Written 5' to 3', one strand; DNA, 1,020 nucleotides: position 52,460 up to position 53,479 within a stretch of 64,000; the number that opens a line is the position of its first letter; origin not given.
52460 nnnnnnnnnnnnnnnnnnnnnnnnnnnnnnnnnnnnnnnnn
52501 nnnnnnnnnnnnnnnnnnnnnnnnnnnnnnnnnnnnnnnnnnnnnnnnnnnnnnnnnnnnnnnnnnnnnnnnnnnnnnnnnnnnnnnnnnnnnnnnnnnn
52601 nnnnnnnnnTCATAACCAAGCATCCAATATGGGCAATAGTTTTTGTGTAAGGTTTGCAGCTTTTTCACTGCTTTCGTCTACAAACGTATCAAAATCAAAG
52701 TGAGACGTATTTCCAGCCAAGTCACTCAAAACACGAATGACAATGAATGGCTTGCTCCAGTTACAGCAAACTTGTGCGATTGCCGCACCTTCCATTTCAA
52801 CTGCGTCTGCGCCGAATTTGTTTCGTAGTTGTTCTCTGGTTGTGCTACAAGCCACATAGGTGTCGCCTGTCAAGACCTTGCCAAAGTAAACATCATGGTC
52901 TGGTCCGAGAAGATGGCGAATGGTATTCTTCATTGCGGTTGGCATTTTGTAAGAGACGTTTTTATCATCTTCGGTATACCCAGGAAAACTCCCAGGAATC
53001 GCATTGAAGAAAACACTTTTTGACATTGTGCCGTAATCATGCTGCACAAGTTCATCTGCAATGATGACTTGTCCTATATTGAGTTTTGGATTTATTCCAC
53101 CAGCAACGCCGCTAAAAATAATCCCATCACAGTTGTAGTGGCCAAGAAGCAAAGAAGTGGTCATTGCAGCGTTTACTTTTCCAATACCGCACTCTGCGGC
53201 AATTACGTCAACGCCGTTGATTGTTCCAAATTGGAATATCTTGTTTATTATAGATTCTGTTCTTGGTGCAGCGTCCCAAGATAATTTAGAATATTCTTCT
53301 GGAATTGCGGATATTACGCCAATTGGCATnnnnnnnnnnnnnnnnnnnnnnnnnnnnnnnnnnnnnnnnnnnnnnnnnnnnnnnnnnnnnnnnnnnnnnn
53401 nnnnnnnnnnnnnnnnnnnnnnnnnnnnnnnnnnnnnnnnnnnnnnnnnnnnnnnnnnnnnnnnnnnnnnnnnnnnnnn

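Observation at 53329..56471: Contiguous phage-borne proteostasis and translation cassette: ClpS, Hsp20, S21, IF3, ClpX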

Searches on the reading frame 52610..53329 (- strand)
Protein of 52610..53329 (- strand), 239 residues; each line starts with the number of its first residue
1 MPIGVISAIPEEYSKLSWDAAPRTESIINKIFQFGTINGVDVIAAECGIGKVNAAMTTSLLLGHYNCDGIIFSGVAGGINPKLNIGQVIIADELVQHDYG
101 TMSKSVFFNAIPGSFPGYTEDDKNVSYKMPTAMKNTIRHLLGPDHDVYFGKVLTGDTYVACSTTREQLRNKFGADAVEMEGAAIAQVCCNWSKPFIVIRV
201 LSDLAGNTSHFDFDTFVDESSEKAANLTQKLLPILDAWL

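Call 3: search_protein_families(library=pfam, proteins=[window:52610-53329:-], max_evalue=0.01)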
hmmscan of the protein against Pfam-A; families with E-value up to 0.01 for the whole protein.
window:52610-53329:- (239 aa): 1 family
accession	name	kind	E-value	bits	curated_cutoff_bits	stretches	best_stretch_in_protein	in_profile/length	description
PF01048.26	PNP_UDP_1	-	4.6e-45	154.3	25.1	1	2-232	1-232/233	Phosphorylase superfamily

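Call 4: search_protein_families(library=ncbifam, proteins=[window:52610-53329:-], max_evalue=0.01)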
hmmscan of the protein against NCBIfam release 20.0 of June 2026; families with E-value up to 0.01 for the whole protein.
window:52610-53329:- (239 aa): 18 families
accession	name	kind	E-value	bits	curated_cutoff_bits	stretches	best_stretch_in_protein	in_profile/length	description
NF004079.0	PRK05584.1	equivalog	4.4e-59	199.8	169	1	1-233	1-228/232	5'-methylthioadenosine/adenosylhomocysteine nucleosidase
TIGR01704.1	MTA_SAH-Nsdase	equivalog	2.7e-45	154.7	73.8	1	3-232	2-226/229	5'-methylthioadenosine/S-adenosylhomocysteine nucleosidase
TIGR03664.1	fut_nucase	equivalog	3.9e-28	98.7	124.7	1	6-207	4-205/228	futalosine hydrolase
NF011286.0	PRK14697.1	equivalog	4e-28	98.5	260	1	3-226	4-218/233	bifunctional 5'-methylthioadenosine/S-adenosylhomocysteine nucleosidase/phosphatase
NF005213.0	PRK06698.1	equivalog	6.3e-28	97.8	768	1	3-227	4-219/459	bifunctional 5'-methylthioadenosine/S-adenosylhomocysteine nucleosidase/phosphatase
NF005221.0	PRK06714.1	equivalog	2e-23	83.2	218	1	4-230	5-223/236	S-adenosylhomocysteine nucleosidase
TIGR03468.1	HpnG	hypoth_equivalog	4.8e-19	68.8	187.1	2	133-208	86-161/212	hopanoid-associated phosphorylase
NF005476.0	PRK07077.1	equivalog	1.6e-15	57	215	1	64-205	51-173/243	phosphorylase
NF004168.0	PRK05634.1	equivalog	2.9e-14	53.3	129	1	151-227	106-180/185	nucleosidase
NF006087.0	PRK08236.1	equivalog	7e-14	52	213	1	38-206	28-191/219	futalosine hydrolase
NF005522.0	PRK07164.1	equivalog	1.4e-11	44.2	161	2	26-98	32-102/218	5'-methylthioadenosine/S-adenosylhomocysteine nucleosidase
NF004489.0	PRK05819.1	subfamily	1.9e-09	37.2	230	1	34-203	49-205/236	DeoD-type purine-nucleoside phosphorylase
NF033570.1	FIB_Spiroplas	equivalog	1.3e-06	27.3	200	1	29-205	28-196/512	cytoskeletal motor fibril protein Fib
TIGR00107.1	deoD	equivalog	8.9e-06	25.4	232.25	1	35-203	47-201/232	purine-nucleoside phosphorylase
NF009914.0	PRK13374.1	subfamily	2.3e-05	24.1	338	1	34-202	49-204/235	DeoD-type purine-nucleoside phosphorylase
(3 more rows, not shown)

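Call 94: search_protein_families(library=phrogs, proteins=[window:52610-53329:-], max_evalue=0.001)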
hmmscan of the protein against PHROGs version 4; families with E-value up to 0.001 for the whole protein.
window:52610-53329:- (239 aa): 0 families
